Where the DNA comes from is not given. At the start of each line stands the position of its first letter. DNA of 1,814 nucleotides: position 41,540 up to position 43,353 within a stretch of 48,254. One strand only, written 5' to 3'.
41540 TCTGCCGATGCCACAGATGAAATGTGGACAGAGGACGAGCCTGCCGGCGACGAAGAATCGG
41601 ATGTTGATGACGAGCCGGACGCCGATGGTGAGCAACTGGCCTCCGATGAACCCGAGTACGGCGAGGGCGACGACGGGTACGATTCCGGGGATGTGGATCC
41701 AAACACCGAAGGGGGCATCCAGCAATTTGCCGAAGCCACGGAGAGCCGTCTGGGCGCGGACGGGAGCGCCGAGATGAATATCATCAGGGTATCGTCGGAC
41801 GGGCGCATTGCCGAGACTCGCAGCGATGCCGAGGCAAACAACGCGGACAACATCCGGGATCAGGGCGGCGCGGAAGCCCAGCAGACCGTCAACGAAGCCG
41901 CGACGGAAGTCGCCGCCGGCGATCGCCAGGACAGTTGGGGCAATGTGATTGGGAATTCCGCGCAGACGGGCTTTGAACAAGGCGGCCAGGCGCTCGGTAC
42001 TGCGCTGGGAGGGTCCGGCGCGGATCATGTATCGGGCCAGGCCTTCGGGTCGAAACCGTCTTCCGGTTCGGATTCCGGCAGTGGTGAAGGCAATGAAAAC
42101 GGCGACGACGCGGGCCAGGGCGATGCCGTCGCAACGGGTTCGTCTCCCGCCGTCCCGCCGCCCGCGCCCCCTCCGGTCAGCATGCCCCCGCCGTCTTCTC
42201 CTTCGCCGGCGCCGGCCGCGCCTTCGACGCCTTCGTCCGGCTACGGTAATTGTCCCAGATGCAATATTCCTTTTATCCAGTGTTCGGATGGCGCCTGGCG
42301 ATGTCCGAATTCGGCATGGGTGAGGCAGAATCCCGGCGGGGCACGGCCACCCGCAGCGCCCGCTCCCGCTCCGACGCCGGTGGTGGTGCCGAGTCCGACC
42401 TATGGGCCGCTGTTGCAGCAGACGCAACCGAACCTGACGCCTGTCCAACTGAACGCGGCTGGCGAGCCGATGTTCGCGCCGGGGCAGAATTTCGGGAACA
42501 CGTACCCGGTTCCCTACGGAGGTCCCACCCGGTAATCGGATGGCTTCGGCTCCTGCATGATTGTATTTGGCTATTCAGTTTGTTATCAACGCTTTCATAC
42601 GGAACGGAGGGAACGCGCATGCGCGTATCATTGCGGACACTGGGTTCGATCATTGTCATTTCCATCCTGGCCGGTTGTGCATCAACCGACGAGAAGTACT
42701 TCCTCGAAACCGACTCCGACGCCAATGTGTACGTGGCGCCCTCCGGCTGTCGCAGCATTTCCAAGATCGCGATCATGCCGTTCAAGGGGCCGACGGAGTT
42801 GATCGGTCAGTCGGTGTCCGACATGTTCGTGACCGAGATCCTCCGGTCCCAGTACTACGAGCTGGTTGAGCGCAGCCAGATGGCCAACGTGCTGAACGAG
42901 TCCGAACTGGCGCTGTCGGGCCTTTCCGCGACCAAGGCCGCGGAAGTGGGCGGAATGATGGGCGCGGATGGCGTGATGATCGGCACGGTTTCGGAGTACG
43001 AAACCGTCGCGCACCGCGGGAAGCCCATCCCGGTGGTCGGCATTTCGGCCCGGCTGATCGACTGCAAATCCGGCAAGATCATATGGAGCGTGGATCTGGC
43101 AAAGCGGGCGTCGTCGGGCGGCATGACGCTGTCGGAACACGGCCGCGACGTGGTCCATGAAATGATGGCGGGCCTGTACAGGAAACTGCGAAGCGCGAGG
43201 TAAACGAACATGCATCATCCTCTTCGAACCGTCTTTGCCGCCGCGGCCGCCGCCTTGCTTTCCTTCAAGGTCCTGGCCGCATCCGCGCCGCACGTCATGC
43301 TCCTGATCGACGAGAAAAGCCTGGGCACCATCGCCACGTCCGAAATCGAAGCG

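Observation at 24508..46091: Ten-gene ~21.6-kb co-directional locus built around three paralogous giant low-complexity exported proteins: candidate undescribed envelope or surface system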

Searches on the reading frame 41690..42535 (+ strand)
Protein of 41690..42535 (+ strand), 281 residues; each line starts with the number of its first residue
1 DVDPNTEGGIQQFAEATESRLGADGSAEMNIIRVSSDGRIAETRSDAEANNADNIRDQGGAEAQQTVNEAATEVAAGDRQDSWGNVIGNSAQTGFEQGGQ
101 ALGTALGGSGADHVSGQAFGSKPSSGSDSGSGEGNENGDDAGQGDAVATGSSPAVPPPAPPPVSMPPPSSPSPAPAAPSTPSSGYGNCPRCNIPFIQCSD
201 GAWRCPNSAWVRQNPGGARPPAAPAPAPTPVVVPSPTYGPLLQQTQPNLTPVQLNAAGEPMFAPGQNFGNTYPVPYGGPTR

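Call 30: find_homologous_proteins(query=window:41690-42535:+, max_evalue=0.001)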
Query window:41690-42535:+: 8000 candidates shared short words with the query, none scored E <= 0.001.
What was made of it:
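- Tried and rejected: Third large homology search, using the g6 C-terminal region: it returned nothing because low-complexity words swamped the candidate list (call 30).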

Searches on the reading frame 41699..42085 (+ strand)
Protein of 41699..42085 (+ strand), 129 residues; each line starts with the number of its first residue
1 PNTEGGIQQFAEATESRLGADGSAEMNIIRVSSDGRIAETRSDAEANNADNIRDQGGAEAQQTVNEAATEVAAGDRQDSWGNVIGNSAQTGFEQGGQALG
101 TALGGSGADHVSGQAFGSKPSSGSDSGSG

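Call 68: predict_structure(alignment_id=A7)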
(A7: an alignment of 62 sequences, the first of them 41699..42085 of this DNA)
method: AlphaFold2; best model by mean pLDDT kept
length: 129 residues; sequences in the alignment: 62
mean_pLDDT: 68.6   pTM: 0.35
mean pLDDT of the five models: 68.6, 67.6, 66.1, 64.9, 63.7
residues with pLDDT >= 90: 1; 70-90: 68; 50-70: 38; < 50: 22
segments of 3 or more residues with pLDDT < 50: 85-93, 95-97, 103-105
pLDDT, mean of each block of 10 residues (from residue 1): 73 85 81 78 84 86 83 62 48 48 50 54 59
secondary structure, 60 per line:
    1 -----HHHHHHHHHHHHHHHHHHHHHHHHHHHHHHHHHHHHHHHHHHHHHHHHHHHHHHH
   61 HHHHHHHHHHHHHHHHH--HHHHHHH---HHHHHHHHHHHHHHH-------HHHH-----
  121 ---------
elements in order: H6-77 H80-86 H90-104 H112-115
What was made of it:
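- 41714..42064 (+): Shared module, copy in g6. The AF2 model shows one long helix (pLDDT about 80-85) followed by a low-confidence Gly/Ala-rich segment (call 68).
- On T9SS cargo (CTD): The module is predicted to be helical (call 68).
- Closest known: C-terminal sorting or anchoring domains on variable exported proteins. Different: It is predicted to be helical, not a beta-sandwich (call 68).
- The module model is a lone helix followed by a low-confidence segment (pLDDT about 50, call 68).
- Tried and rejected: Fold search with the module model: not run, because the model is a single helix plus a low-confidence tail (call 68) and would give meaningless matches.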

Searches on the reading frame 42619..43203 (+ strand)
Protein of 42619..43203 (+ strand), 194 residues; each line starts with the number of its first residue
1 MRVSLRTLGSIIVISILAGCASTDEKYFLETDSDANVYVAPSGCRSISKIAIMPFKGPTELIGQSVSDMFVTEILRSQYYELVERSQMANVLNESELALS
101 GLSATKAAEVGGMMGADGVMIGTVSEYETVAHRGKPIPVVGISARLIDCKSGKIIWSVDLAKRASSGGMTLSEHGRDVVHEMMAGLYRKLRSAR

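Call 4: search_protein_families(library=pfam, max_evalue=0.1, proteins=[window:42619-43203:+])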
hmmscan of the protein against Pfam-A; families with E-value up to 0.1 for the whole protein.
window:42619-43203:+ (194 aa): 3 families
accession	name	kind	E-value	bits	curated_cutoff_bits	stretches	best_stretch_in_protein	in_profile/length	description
PF03783.19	CsgG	-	2.3e-17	63.5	20.8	1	62-170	36-158/210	Curli production assembly/transport component CsgG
PF13036.11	LpoB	-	2.1e-05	24.9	22.3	1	64-157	48-142/147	Peptidoglycan-synthase activator LpoB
PF05643.16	GNA1162-like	-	9.4e-05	22.5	25.9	1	101-161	67-127/185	Putative lipoprotein GNA1162-like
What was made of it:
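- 42619..43203 (+): g7: 194-aa lipoprotein of the PelC/GNA1162/CsgG superfamily, without the barrel hairpins. Pfam CsgG E 2.3e-17 and LpoB E 2e-5 (call 4).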

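Call 5: search_protein_families(library=ncbifam, max_evalue=0.1, proteins=[window:42619-43203:+])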
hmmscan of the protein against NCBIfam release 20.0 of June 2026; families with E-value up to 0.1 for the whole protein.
window:42619-43203:+ (194 aa): 2 families
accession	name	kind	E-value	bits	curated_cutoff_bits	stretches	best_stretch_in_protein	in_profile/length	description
TIGR02722.1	lp_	equivalog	1.6e-05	25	110.55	1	65-157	89-182/189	penicillin-binding protein activator LpoB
NF033161.1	lipo_LipL41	equivalog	0.0006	18.9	400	1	74-126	81-132/358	lipoprotein LipL41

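Call 38: search_solved_structures(query=window:42619-43203:+, max_evalue=1, show_alignments=3)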
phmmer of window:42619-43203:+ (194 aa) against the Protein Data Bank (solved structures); distinct sequences matched with E-value up to 1: 9.
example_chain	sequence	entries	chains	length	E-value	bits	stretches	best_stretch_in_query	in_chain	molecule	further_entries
4hrv_A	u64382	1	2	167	0.0012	21.8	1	102-167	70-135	Putative lipoprotein GNA1162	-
5t10_A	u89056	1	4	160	0.034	17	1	104-162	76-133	Uncharacterized protein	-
5t11_A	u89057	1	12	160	0.034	17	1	104-162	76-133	Uncharacterized protein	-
9h80_C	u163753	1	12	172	0.15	15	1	119-184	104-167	PelC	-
3x2r_D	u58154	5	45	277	0.84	12.5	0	59-100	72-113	CsgG | Curli production assembly/transport protein CsgG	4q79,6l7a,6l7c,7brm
4uv2_A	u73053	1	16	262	0.88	12.4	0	59-100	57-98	CURLI PRODUCTION TRANSPORT COMPONENT CSGG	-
4uv3_A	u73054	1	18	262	0.88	12.4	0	59-100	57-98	CURLI PRODUCTION ASSEMBLY/TRANSPORT COMPONENT CSGG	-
6lqh_A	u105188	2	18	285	0.92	12.4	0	59-100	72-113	Curli production assembly/transport component CsgG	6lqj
6si7_P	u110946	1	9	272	0.99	12.3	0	59-100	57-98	Curli production assembly/transport component CsgG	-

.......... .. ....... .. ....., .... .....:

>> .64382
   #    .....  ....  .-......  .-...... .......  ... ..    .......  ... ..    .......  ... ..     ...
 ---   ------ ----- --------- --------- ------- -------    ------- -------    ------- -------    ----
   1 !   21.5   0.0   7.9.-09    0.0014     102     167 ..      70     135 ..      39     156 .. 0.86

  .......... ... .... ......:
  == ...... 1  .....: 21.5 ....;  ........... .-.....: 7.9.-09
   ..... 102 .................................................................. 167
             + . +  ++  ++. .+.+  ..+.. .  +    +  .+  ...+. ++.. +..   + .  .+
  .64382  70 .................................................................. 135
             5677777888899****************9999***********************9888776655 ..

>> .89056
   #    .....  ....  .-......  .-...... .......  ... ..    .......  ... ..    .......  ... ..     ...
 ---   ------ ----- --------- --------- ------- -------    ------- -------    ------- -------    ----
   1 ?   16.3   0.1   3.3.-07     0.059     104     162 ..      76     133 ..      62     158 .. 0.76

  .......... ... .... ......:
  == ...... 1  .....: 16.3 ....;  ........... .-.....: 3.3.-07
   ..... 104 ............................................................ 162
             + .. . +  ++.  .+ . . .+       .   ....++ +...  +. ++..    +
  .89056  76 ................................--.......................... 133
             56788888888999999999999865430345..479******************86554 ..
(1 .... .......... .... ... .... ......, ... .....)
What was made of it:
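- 42619..43203 (+): PDB sequence hits to GNA1162 (E 1.2e-3) and PelC (E 0.03-0.15) (call 38).
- They score better against GNA1162 and PelC than against CsgG (call 38).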
